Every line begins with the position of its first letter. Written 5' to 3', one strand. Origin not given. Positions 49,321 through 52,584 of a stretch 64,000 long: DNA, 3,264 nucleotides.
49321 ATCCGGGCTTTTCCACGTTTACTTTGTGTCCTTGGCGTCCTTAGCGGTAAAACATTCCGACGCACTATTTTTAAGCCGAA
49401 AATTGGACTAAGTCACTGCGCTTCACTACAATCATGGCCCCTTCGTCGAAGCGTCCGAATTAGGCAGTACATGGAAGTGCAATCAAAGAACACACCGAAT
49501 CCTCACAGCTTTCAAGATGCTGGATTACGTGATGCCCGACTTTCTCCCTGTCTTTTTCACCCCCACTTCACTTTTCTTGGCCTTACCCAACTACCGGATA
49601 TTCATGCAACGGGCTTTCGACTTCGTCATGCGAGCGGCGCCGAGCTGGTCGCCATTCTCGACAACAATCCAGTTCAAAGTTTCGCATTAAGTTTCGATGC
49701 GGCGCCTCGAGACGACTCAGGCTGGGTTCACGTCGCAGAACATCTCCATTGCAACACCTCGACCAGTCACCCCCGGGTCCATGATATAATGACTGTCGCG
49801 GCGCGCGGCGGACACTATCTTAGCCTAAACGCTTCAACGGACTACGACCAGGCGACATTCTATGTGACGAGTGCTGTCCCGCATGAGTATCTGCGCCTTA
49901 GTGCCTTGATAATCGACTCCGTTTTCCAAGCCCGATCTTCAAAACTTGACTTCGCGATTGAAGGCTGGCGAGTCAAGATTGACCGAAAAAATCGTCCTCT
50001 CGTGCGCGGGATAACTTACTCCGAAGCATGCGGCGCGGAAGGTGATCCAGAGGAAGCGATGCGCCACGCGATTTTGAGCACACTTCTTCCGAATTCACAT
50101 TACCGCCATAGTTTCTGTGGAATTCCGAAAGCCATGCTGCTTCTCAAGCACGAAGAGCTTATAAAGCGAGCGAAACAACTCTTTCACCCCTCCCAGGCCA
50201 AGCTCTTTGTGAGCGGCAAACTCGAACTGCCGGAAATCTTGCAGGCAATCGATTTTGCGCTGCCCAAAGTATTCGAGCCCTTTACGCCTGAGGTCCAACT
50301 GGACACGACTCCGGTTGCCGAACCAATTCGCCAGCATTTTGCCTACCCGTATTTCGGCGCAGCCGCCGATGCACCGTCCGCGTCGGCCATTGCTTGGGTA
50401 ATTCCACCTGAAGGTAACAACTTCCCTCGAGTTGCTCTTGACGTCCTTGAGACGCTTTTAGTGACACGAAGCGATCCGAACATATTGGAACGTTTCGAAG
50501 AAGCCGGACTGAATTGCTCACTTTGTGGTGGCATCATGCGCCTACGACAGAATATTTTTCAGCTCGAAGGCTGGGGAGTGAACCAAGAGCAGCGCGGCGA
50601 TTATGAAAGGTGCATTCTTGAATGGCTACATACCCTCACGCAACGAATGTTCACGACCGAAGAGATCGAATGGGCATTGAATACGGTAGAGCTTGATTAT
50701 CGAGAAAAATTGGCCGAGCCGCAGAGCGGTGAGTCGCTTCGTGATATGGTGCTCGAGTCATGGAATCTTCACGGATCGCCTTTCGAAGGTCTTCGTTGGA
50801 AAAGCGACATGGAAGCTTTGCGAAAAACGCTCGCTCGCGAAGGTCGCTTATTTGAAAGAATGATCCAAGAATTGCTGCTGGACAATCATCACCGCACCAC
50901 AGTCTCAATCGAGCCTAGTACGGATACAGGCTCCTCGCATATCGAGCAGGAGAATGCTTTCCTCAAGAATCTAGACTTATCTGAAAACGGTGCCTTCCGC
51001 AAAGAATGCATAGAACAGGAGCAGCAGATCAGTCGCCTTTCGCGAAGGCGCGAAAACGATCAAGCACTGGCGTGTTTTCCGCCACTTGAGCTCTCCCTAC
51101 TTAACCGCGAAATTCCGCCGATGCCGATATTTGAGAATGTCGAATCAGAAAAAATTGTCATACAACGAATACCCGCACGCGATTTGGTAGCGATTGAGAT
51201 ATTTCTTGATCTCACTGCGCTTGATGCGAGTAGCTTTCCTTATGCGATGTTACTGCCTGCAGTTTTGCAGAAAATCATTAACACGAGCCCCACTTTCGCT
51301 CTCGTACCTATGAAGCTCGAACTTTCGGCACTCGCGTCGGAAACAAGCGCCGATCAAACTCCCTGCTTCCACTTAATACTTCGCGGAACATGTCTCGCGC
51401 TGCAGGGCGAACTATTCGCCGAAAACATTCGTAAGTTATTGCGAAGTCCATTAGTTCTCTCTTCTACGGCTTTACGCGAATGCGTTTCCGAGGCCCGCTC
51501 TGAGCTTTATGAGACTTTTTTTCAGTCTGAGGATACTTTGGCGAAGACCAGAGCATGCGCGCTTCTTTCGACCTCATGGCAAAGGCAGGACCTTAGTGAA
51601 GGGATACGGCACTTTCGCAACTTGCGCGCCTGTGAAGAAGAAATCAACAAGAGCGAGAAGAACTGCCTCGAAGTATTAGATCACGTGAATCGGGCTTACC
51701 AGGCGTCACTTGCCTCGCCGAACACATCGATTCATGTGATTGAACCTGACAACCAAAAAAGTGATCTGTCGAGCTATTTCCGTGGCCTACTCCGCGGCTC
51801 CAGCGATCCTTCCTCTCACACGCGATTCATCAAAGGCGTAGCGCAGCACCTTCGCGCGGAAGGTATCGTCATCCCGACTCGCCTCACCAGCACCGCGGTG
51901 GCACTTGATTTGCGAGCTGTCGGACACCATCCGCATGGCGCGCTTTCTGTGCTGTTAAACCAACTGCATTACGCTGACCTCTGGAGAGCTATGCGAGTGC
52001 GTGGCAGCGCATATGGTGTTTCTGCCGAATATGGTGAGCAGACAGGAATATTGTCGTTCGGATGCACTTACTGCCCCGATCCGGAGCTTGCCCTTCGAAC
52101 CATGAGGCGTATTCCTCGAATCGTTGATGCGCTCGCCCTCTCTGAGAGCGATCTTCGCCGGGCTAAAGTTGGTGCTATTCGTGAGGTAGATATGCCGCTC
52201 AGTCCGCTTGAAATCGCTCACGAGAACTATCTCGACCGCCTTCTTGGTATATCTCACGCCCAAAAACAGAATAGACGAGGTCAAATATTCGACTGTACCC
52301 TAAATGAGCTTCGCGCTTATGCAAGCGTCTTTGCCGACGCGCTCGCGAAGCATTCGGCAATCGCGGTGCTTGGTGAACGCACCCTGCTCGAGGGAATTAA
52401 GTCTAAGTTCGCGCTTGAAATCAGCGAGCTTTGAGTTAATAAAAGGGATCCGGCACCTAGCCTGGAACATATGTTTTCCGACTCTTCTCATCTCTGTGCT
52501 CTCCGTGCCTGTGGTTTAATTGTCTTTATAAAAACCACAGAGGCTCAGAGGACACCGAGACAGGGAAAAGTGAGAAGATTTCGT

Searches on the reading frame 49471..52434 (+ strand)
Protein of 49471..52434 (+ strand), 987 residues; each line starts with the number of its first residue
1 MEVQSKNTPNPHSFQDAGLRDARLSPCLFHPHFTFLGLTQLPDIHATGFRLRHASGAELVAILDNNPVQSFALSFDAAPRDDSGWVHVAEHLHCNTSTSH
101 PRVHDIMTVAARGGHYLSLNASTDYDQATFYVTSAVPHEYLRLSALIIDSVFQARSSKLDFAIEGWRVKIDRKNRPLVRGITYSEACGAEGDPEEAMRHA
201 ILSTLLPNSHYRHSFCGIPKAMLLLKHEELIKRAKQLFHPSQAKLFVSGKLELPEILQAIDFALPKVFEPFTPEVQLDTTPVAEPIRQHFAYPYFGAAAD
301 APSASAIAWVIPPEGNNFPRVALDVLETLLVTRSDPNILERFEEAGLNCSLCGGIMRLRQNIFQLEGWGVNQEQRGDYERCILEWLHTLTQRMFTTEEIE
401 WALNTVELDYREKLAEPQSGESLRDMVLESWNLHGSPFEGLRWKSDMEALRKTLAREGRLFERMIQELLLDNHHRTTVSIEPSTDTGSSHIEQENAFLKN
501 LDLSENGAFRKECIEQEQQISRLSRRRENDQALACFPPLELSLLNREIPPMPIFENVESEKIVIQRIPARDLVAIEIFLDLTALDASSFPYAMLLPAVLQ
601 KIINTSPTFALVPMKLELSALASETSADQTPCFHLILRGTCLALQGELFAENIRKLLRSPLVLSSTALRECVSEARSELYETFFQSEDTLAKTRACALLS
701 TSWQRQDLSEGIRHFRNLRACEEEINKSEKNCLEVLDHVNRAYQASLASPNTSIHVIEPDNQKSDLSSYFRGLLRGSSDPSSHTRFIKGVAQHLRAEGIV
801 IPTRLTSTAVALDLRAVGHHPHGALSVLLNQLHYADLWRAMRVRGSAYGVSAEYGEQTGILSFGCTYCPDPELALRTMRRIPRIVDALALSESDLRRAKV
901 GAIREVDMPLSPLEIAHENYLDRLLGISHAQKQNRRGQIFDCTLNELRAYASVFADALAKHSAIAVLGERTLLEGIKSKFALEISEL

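Call 16: search_protein_families(library=pfam, proteins=[window:49471-52434:+], max_evalue=0.001)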
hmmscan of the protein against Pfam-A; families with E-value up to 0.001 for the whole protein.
window:49471-52434:+ (987 aa): 3 families
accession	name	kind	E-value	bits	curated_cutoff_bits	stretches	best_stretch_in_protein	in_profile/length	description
PF22516.1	PreP_C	-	7.3e-20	71.7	27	1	797-966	2-169/173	PreP C-terminal domain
PF08367.16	M16C_assoc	-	1.6e-11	44.3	25.3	1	481-718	2-249/252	Peptidase M16C associated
PF05193.26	Peptidase_M16_C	-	4.3e-08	33.7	23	0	227-404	4-179/181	Peptidase M16 inactive domain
